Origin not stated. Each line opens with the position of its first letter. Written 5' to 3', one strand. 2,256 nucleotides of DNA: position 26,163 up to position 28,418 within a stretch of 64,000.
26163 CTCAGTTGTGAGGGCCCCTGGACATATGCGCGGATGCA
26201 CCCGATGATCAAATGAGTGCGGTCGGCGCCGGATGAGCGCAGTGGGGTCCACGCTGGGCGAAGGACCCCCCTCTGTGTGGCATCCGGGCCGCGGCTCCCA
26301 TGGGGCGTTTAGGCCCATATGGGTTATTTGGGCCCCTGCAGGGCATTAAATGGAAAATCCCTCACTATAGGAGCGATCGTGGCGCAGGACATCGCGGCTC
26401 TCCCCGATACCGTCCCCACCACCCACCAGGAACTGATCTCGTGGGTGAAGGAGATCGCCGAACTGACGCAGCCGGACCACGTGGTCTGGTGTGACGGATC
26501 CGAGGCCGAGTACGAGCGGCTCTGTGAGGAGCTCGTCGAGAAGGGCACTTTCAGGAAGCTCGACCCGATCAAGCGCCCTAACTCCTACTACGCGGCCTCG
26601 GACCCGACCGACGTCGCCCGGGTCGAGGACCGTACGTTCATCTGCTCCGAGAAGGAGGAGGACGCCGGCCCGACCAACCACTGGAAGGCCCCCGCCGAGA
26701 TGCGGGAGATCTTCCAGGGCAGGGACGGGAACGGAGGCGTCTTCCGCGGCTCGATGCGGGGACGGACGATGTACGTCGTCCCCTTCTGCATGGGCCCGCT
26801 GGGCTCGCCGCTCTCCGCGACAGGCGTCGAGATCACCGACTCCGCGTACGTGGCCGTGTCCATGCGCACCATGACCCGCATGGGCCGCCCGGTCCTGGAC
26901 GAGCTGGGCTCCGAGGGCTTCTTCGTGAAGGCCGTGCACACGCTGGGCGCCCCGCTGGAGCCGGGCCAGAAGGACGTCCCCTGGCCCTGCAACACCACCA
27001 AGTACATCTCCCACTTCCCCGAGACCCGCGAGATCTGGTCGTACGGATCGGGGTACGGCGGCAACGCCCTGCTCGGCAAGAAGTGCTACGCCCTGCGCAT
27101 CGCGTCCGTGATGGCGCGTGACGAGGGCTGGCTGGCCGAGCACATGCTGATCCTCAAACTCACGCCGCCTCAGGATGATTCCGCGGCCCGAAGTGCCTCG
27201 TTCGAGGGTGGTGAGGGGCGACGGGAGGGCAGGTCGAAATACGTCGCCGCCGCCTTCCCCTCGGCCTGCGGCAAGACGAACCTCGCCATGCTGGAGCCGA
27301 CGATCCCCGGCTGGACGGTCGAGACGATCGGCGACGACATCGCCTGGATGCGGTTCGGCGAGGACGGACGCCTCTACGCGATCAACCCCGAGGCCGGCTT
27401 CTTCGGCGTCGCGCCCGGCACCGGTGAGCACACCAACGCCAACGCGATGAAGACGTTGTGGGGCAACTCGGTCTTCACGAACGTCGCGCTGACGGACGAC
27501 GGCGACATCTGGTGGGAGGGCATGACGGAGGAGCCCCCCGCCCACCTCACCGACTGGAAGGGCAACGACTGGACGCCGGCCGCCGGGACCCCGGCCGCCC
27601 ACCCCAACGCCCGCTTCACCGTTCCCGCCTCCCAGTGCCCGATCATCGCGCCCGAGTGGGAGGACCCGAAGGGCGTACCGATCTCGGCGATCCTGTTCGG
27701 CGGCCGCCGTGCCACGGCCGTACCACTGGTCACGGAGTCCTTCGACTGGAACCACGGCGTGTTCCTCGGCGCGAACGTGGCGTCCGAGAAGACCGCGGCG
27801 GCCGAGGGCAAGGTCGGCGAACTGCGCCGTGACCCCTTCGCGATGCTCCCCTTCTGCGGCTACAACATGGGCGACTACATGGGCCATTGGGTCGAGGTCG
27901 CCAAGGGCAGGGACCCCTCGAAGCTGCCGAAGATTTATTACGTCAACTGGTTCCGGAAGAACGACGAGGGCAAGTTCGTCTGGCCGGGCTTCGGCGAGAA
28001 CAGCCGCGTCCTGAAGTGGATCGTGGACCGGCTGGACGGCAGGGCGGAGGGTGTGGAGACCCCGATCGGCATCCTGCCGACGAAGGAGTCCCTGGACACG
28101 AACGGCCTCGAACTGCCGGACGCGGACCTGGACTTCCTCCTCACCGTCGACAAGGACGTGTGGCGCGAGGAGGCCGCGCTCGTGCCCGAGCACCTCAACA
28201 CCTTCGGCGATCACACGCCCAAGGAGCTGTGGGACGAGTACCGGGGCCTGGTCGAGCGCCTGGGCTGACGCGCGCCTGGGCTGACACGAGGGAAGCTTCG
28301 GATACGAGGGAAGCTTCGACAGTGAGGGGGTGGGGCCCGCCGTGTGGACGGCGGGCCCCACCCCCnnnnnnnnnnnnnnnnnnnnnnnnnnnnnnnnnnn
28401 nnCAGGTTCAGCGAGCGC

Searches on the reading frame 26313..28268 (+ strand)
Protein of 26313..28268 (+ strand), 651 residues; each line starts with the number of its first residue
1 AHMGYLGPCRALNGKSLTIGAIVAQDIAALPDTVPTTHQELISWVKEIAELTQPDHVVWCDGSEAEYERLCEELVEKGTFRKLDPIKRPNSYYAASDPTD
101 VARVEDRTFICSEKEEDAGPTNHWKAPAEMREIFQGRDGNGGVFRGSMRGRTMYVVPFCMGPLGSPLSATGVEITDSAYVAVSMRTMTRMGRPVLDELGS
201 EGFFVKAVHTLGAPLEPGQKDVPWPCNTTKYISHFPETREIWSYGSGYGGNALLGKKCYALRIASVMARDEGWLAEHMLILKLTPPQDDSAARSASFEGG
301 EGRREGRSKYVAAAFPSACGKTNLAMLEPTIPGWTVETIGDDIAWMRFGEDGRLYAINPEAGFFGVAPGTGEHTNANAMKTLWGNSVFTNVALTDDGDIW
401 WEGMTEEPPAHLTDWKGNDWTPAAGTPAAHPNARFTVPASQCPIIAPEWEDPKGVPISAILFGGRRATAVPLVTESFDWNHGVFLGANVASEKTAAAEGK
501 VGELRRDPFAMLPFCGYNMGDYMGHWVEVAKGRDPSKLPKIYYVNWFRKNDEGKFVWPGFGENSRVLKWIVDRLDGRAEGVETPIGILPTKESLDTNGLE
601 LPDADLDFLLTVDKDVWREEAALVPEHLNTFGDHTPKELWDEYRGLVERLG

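Call 100: find_related_loci(query=window:26313-28268:+, collection=genome_contigs, flank=500)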
Query window:26313-28268:+ (651 aa) in genome_contigs; peptide patterns used: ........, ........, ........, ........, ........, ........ (x = any residue, [..] = any of these).
600 stretches matched a pattern (row limit reached: there are more); 599 encode a relative of the query (tblastn E <= 1e-3); the best 80 are kept; 80 distinct loci.
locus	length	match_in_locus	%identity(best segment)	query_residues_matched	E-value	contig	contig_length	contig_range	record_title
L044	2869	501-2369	88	7-651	0e+0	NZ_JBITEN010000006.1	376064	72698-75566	Streptomyces sp. NPDC051315 NPDC051315_56_C8.ctg-0006, whole genome shotgun sequence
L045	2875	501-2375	89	8-651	0e+0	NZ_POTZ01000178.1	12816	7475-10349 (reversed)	Streptomyces sp. NTH33 NODE_178_length_12816_cov_27.9144, whole genome shotgun sequence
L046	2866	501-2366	88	8-651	0e+0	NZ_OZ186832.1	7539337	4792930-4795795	Streptomyces sp. enrichment culture isolate SudanB96_2059 chromosome c1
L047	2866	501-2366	88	8-651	0e+0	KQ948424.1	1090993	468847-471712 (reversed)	Streptomyces antibioticus strain DSM 40234 genomic scaffold PRJNA299224_s003, whole genome shotgun sequence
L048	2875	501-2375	88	8-651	0e+0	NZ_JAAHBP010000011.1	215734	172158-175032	Streptomyces sp. D2-8 contig11, whole genome shotgun sequence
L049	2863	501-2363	87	8-651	0e+0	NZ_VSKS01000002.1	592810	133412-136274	Streptomyces marokkonensis strain OANH409 Scaffold2, whole genome shotgun sequence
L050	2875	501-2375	86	8-651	0e+0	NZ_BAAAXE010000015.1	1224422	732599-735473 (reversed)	Streptomyces cremeus strain JCM 4362 sequence15, whole genome shotgun sequence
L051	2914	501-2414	85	8-651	0e+0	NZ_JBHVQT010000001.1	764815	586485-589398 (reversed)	Streptomyces sp. NPDC058001 NPDC058001_T31_H7.ctg-0001, whole genome shotgun sequence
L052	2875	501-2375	87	8-651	0e+0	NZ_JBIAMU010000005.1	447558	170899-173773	Streptomyces sp. NPDC004111 NPDC004111_44_D6.ctg-0005, whole genome shotgun sequence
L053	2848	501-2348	88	13-651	0e+0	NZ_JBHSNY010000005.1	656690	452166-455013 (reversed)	Streptomyces bullii strain CGMCC 4.7019 spades_K_17_127_5, whole genome shotgun sequence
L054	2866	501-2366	86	8-651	0e+0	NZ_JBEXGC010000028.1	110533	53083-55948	Streptomyces sp. NPDC005329 NPDC005329_269_A11.ctg-0028, whole genome shotgun sequence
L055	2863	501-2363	87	8-651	0e+0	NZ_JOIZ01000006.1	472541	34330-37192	Streptomyces sp. NRRL S-37 contig6.1, whole genome shotgun sequence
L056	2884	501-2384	86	8-651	0e+0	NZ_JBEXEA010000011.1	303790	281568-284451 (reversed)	Streptomyces sp. NPDC005483 NPDC005483_21_E5.ctg-0011, whole genome shotgun sequence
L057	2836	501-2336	87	20-651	0e+0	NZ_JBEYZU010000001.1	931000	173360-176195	Streptomyces sp. NPDC046261 NPDC046261_294_H2.ctg-0001, whole genome shotgun sequence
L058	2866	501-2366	86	8-651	0e+0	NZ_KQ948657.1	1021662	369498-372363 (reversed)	Streptomyces canus strain DSM 40017 PRJNA299229_s002, whole genome shotgun sequence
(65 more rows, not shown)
